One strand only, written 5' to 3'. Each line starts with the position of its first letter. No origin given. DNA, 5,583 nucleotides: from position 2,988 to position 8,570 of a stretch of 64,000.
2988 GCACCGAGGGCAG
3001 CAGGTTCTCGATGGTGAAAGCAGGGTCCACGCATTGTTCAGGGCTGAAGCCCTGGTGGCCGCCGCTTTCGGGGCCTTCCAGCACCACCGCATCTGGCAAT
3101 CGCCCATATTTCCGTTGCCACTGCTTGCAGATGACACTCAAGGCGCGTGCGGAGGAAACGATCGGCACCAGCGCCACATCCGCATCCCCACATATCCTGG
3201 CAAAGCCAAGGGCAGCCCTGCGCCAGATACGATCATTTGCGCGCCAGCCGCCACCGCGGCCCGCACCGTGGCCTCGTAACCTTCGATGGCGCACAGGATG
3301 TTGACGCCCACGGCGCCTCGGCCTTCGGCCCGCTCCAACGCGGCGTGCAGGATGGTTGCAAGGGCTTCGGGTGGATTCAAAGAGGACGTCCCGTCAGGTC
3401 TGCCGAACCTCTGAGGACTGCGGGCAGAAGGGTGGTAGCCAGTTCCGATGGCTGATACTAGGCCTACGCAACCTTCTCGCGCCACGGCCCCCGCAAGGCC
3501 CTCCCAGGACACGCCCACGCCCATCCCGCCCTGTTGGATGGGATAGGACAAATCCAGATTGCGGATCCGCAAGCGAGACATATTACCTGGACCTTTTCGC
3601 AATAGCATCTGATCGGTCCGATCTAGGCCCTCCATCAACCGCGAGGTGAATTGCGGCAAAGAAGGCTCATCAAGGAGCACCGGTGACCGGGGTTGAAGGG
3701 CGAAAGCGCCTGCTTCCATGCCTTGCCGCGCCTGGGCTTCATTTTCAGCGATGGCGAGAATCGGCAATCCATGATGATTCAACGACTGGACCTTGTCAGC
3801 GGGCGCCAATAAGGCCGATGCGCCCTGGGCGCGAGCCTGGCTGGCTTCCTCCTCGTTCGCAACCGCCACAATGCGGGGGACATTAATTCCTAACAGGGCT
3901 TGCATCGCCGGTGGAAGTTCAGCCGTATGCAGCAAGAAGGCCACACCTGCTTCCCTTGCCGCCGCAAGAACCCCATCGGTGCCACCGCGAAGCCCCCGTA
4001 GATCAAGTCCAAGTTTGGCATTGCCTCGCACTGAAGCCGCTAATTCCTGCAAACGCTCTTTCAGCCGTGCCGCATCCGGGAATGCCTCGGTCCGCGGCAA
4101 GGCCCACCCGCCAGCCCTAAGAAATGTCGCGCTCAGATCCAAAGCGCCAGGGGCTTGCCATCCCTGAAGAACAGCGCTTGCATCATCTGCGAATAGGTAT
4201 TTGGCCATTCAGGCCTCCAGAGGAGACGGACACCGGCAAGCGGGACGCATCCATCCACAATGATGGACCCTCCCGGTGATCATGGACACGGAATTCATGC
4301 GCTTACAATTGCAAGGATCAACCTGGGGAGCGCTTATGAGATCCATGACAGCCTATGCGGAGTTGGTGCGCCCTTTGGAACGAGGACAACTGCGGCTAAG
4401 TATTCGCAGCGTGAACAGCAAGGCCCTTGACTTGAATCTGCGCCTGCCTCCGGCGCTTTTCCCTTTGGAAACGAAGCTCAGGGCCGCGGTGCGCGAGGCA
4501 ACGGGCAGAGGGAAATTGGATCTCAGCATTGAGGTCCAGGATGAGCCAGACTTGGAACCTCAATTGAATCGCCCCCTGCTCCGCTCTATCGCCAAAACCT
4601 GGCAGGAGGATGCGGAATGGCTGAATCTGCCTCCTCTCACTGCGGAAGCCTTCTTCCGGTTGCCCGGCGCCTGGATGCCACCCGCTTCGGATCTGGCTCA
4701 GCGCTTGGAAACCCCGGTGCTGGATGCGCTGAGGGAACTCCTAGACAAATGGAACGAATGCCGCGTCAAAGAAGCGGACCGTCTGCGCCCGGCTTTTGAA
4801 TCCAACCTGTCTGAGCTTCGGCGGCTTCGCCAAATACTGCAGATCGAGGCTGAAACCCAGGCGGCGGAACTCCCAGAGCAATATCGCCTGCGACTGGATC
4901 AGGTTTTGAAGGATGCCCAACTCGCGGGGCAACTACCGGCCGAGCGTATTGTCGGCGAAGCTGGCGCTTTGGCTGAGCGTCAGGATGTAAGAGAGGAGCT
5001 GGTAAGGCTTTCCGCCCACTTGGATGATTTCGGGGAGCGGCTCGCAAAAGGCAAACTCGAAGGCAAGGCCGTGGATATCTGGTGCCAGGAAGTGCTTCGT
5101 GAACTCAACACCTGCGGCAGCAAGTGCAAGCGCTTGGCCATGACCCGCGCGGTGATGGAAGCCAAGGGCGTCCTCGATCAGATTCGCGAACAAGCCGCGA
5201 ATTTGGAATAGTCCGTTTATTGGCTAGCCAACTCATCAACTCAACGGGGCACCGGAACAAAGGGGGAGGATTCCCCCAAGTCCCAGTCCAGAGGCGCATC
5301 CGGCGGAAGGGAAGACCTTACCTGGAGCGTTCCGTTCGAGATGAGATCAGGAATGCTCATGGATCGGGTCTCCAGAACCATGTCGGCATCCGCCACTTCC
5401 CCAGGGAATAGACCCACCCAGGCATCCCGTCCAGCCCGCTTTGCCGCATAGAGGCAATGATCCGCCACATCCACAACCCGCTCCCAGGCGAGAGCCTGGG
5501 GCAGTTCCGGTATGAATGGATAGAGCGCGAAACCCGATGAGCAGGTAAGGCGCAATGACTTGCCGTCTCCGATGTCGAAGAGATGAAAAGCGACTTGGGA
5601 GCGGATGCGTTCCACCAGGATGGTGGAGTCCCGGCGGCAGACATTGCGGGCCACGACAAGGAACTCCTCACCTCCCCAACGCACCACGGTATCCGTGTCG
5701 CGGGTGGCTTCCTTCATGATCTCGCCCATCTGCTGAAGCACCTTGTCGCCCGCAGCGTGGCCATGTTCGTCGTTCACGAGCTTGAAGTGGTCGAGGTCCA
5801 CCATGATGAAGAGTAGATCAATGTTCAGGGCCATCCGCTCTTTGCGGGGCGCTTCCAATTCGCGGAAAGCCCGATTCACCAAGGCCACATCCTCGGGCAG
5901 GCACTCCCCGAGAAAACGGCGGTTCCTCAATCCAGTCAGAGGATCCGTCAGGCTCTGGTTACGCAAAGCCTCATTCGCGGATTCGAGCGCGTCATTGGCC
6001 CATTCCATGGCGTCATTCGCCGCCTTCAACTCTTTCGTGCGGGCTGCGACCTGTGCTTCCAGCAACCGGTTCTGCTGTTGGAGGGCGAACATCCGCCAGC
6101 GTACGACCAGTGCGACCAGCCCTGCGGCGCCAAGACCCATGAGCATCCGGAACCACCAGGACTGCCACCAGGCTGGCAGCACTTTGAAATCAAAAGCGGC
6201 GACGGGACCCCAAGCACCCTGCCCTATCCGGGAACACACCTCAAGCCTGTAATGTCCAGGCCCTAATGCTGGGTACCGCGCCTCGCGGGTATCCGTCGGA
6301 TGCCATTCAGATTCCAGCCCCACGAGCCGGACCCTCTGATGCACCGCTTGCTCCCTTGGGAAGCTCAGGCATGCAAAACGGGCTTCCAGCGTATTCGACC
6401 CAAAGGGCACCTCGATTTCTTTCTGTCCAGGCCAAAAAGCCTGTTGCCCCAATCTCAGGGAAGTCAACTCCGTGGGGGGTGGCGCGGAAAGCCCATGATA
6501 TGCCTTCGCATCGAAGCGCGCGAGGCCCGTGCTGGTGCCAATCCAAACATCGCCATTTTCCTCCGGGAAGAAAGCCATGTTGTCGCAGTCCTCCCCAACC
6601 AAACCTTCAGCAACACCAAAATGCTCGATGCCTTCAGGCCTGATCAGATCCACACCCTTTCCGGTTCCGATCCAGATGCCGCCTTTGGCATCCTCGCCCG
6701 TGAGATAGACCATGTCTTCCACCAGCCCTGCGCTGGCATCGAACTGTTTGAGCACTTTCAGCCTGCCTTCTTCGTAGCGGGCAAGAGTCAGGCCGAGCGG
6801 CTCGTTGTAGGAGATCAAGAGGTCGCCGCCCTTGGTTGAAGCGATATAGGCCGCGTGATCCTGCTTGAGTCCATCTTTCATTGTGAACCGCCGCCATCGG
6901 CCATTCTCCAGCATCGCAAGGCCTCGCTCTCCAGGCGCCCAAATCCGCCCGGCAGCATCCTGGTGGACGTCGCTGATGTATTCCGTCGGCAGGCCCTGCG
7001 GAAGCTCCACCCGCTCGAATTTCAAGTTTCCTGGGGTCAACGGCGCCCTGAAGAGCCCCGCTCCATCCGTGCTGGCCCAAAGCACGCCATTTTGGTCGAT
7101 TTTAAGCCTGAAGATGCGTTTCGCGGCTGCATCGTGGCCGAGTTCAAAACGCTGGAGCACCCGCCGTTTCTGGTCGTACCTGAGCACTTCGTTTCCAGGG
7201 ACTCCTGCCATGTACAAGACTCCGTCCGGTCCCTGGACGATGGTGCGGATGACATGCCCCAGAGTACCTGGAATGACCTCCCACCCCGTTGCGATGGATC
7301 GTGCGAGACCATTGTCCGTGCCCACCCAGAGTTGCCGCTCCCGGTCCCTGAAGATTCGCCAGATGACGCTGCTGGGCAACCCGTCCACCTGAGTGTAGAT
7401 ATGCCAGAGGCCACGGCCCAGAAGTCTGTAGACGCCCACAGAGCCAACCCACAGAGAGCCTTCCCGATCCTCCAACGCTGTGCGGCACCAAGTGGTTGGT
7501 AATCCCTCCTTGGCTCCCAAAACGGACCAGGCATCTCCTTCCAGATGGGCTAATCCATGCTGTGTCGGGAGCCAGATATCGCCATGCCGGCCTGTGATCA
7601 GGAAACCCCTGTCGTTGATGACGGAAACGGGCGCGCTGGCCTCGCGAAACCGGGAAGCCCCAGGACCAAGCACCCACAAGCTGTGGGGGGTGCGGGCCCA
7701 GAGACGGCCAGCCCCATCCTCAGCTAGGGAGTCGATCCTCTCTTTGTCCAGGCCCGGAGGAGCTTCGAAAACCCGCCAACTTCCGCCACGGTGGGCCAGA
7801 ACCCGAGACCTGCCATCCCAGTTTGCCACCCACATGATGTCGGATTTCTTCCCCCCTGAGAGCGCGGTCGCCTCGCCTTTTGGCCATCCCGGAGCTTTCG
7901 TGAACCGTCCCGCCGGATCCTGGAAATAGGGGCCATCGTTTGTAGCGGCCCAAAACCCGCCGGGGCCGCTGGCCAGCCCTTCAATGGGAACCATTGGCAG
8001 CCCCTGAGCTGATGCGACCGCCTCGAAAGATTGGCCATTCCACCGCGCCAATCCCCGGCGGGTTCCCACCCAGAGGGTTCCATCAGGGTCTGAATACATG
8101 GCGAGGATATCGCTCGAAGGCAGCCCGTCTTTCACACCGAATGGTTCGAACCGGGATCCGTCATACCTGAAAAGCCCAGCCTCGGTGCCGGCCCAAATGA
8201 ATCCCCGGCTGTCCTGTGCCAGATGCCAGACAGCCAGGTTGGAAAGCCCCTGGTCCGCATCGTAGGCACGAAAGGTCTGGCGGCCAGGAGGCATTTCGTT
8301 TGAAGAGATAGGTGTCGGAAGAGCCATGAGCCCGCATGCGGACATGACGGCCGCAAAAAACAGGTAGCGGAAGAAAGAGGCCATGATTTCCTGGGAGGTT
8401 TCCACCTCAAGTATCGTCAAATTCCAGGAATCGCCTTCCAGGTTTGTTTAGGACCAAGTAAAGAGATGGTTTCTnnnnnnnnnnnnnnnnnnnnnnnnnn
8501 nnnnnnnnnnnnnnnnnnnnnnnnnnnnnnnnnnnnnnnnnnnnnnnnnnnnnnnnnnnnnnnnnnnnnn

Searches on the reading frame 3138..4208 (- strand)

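Call 25: search_protein_families(library=pfam, proteins=[window:3138-4208:-], max_evalue=0.001)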
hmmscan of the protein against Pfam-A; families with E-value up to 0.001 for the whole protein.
window:3138-4208:- (356 aa): 1 family
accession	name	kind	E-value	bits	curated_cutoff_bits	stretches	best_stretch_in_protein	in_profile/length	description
PF03060.21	NMO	-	2e-06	27.9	28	1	219-257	9-47/331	Nitronate monooxygenase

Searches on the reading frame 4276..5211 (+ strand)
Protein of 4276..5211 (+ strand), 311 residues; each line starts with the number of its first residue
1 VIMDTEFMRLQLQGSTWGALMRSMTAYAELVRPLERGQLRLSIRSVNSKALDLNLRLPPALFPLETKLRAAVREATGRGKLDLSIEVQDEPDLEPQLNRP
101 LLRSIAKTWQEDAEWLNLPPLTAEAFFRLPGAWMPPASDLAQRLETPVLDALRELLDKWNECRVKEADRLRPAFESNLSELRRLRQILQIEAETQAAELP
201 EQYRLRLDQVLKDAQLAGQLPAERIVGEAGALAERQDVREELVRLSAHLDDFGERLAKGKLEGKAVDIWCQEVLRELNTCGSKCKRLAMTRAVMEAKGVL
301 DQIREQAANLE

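Call 25: search_protein_families(library=pfam, proteins=[window:4276-5211:+], max_evalue=0.001)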
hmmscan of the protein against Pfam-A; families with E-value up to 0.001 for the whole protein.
window:4276-5211:+ (311 aa): 2 families
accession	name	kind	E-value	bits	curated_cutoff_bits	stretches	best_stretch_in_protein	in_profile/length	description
PF08340.16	YicC-like_C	-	4.6e-28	98.2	27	1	193-311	2-120/120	Endoribonuclease YicC-like, C-terminal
PF03755.18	YicC-like_N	-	6.5e-28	98.5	25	1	21-171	1-155/156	Endoribonuclease YicC-like, N-terminal region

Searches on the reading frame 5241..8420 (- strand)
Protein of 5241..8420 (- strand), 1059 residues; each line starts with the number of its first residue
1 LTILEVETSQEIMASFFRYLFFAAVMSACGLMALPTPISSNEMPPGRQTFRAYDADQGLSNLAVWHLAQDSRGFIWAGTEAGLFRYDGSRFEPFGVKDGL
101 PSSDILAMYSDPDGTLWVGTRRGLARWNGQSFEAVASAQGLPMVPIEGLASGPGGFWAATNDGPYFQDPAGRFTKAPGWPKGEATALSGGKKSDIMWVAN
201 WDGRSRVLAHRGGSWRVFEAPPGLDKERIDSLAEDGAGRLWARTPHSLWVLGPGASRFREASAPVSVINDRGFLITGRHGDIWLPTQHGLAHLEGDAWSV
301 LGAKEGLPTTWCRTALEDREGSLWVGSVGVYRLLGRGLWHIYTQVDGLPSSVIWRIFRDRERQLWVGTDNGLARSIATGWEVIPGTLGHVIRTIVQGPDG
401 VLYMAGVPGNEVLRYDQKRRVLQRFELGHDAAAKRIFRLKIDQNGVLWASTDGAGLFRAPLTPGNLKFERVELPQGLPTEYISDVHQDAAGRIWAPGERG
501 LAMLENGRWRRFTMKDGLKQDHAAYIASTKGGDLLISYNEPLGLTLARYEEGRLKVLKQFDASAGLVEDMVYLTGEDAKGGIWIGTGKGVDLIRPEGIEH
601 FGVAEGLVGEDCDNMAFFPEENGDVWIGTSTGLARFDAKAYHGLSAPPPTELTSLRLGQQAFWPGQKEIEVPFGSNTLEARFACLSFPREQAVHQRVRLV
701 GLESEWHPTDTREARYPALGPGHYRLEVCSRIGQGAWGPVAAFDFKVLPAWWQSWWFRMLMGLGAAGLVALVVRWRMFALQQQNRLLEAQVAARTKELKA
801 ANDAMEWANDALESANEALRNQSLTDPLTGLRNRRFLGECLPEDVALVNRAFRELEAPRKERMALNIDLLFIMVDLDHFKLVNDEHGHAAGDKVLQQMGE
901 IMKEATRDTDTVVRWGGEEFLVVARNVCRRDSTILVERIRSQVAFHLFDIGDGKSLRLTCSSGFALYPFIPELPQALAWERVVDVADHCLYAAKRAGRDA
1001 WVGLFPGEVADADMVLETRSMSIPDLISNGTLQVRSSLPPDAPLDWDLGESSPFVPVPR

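Call 25: search_protein_families(library=pfam, proteins=[window:5241-8420:-], max_evalue=0.001)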
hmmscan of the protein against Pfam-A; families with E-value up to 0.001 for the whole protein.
window:5241-8420:- (1059 aa): 3 families
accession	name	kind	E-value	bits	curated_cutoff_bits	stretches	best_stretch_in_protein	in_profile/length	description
PF07494.17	Reg_prop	-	9.9e-33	108.4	20.4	1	99-121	1-23/24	Two component regulator propeller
PF00990.26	GGDEF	-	1.5e-31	109.8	23.8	1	824-999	2-160/161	Diguanylate cyclase, GGDEF domain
PF07495.19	Y_Y_Y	-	0.00049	20.4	26.6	0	698-747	13-64/65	Y_Y_Y domain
